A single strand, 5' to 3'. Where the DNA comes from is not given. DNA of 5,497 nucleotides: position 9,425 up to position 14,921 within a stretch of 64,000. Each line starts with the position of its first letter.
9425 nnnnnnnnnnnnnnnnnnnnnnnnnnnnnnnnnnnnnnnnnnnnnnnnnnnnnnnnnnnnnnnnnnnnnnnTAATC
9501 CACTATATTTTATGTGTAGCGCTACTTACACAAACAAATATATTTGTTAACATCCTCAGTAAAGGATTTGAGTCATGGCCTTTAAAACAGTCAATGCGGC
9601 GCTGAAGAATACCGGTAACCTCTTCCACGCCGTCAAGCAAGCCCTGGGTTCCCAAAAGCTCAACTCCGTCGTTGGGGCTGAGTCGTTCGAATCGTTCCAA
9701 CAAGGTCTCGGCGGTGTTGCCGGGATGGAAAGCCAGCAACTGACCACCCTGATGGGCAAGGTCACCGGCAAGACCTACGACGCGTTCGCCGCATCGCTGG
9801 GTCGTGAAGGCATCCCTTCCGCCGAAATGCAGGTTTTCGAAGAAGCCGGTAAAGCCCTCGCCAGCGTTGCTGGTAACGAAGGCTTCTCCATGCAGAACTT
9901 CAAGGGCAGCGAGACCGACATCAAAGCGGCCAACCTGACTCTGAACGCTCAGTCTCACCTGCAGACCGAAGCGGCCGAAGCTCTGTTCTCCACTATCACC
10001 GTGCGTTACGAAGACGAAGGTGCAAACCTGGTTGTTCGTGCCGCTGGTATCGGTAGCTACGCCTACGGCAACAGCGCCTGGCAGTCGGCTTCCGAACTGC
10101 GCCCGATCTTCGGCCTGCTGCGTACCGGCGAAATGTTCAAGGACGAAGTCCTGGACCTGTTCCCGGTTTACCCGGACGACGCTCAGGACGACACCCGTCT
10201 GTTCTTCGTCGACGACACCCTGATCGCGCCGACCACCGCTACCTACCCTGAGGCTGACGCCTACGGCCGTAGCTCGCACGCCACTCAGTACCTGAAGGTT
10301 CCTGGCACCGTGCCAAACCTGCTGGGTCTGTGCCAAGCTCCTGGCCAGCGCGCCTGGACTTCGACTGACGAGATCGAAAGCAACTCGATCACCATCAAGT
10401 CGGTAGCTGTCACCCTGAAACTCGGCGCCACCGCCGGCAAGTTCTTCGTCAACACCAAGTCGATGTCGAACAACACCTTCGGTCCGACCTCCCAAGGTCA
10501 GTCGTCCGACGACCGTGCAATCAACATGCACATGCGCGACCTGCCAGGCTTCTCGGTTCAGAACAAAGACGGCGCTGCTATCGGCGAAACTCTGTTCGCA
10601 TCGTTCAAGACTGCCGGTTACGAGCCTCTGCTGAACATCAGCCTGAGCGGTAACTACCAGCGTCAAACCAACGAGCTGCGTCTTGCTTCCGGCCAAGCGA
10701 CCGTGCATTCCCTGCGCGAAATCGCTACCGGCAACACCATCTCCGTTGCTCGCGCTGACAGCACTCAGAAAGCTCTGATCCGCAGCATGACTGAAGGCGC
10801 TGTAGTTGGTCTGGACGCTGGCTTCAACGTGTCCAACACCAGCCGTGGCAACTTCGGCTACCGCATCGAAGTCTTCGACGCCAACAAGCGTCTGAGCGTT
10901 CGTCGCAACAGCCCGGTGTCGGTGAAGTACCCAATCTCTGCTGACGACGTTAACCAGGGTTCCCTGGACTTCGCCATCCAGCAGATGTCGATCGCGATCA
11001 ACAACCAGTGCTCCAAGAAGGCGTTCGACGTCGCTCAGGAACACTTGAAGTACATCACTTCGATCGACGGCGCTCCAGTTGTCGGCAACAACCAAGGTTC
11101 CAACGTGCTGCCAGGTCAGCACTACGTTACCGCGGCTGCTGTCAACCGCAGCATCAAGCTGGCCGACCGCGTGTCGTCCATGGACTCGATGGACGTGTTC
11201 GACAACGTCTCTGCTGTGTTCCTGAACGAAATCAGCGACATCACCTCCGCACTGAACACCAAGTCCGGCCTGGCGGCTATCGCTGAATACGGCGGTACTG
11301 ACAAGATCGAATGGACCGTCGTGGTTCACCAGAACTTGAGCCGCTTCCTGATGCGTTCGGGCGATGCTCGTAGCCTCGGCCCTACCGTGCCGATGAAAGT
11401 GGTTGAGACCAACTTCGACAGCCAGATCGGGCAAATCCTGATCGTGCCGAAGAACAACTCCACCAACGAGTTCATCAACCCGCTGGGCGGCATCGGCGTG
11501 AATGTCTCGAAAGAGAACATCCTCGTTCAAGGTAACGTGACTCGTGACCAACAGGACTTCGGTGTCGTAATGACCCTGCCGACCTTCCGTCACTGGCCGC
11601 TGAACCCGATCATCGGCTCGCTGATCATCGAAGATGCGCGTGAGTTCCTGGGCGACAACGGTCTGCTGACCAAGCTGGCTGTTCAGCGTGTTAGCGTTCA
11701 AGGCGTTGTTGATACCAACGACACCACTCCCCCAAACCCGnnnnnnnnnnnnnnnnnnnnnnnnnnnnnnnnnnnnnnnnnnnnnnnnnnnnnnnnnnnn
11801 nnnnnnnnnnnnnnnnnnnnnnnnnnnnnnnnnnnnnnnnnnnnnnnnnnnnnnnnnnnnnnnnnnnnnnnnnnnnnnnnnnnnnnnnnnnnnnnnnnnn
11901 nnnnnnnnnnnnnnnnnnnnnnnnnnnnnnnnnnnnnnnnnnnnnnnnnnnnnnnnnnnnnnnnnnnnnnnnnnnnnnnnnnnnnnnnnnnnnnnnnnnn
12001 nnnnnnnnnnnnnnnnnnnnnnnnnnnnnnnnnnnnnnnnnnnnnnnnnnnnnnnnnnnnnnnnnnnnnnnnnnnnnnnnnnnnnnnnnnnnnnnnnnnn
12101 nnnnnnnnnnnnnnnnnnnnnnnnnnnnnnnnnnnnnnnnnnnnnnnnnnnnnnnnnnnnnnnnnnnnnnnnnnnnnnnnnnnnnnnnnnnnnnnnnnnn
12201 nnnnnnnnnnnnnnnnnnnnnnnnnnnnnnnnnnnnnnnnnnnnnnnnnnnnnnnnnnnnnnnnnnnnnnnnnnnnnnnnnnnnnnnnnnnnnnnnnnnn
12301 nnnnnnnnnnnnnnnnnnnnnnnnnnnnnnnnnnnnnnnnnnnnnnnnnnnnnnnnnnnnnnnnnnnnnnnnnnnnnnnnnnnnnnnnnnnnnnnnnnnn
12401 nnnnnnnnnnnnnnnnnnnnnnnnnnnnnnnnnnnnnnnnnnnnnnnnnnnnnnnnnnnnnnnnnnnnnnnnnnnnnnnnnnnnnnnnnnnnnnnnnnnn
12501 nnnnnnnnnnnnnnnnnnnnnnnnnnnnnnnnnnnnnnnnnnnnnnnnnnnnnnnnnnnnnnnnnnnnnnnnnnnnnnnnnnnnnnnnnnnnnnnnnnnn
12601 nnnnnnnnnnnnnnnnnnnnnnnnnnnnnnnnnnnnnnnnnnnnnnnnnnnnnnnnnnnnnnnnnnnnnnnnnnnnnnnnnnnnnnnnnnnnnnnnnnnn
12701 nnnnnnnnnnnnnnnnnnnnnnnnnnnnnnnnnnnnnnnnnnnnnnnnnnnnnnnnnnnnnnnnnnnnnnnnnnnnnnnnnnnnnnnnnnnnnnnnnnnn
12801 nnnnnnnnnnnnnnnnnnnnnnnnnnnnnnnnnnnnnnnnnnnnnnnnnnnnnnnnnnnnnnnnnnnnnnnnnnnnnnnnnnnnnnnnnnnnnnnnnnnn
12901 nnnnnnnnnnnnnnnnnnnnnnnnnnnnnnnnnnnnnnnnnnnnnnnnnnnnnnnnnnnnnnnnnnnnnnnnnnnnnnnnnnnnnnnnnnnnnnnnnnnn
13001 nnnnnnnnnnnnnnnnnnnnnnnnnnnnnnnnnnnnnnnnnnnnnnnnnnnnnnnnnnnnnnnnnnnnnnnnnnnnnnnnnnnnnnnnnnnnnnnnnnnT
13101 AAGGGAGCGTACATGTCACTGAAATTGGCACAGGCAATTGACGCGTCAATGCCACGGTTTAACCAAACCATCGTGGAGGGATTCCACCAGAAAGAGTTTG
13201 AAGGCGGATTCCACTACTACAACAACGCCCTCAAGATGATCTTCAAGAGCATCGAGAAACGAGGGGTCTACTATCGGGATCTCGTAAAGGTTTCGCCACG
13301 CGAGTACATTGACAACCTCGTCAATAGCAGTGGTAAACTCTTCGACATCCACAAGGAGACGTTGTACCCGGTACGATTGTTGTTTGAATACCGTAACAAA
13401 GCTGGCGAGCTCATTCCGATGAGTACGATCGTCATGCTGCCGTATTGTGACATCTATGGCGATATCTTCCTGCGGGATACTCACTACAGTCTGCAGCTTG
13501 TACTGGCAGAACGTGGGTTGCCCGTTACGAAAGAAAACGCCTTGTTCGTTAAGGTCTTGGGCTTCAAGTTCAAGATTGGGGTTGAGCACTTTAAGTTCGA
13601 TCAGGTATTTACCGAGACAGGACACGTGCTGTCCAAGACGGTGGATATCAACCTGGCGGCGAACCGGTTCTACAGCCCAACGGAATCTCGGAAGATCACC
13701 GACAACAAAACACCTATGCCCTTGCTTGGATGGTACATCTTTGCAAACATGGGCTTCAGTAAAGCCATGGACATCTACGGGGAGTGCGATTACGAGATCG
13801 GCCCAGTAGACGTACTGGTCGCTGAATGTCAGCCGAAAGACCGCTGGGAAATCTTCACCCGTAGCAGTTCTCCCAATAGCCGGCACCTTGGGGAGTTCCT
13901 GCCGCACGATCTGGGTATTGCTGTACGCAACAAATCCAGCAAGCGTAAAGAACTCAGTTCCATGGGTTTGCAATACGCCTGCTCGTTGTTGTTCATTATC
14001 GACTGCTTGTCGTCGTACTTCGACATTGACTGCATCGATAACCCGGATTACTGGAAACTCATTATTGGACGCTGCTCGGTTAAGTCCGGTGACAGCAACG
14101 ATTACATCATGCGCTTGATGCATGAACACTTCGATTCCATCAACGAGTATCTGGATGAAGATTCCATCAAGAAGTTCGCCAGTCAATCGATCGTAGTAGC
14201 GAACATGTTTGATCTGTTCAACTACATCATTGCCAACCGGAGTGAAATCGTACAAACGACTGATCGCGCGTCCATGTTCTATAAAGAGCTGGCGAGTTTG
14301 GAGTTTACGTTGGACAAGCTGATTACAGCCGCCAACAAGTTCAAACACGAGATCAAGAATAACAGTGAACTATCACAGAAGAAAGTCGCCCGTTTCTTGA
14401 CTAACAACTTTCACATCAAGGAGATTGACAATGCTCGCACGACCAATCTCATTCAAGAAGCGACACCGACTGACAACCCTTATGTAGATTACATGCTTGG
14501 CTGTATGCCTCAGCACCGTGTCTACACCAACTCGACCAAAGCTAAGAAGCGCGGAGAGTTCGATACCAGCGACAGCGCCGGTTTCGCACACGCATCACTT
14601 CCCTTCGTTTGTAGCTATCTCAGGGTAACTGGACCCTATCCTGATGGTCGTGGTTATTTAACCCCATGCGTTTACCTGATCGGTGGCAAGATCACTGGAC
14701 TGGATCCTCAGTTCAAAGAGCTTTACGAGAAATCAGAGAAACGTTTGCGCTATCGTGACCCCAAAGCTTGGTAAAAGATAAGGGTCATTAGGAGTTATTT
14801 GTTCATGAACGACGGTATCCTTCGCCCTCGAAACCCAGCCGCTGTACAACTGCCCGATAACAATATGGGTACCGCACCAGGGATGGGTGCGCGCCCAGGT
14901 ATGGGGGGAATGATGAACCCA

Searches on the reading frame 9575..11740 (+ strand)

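Call 81: search_protein_families(library=phrogs, proteins=[window:9575-11740:+], max_evalue=0.00001)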
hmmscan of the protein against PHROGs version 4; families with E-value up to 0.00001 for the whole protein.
window:9575-11740:+ (722 aa): 1 family
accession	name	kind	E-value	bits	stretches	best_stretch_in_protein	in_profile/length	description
phrog_3231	-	head and packaging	1.5e-182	609.4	1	19-718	24-741/746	major head protein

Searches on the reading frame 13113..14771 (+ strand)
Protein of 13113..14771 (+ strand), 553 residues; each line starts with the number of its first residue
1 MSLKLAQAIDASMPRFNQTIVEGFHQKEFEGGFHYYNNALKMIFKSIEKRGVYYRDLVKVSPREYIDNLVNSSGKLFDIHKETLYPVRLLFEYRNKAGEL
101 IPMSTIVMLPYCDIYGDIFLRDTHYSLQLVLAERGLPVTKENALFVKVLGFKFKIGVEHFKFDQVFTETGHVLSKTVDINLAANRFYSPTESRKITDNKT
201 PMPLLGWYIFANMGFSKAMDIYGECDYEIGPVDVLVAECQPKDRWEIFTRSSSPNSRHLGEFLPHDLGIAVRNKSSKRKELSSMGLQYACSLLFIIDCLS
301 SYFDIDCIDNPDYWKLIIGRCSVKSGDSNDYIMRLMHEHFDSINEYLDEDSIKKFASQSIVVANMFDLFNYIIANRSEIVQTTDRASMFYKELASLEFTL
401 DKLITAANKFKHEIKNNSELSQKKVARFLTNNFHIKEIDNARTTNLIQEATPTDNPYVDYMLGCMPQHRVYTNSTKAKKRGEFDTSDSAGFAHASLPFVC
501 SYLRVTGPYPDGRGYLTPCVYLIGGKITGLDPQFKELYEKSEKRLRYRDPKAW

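Call 81: search_protein_families(library=phrogs, proteins=[window:13113-14771:+], max_evalue=0.00001)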
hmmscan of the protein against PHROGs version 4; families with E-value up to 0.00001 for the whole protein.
window:13113-14771:+ (553 aa): 1 family
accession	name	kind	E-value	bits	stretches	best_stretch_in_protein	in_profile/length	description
phrog_2943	-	DNA, RNA and nucleotide metabolism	8.1e-153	510.7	1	1-548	1-533/535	polymerase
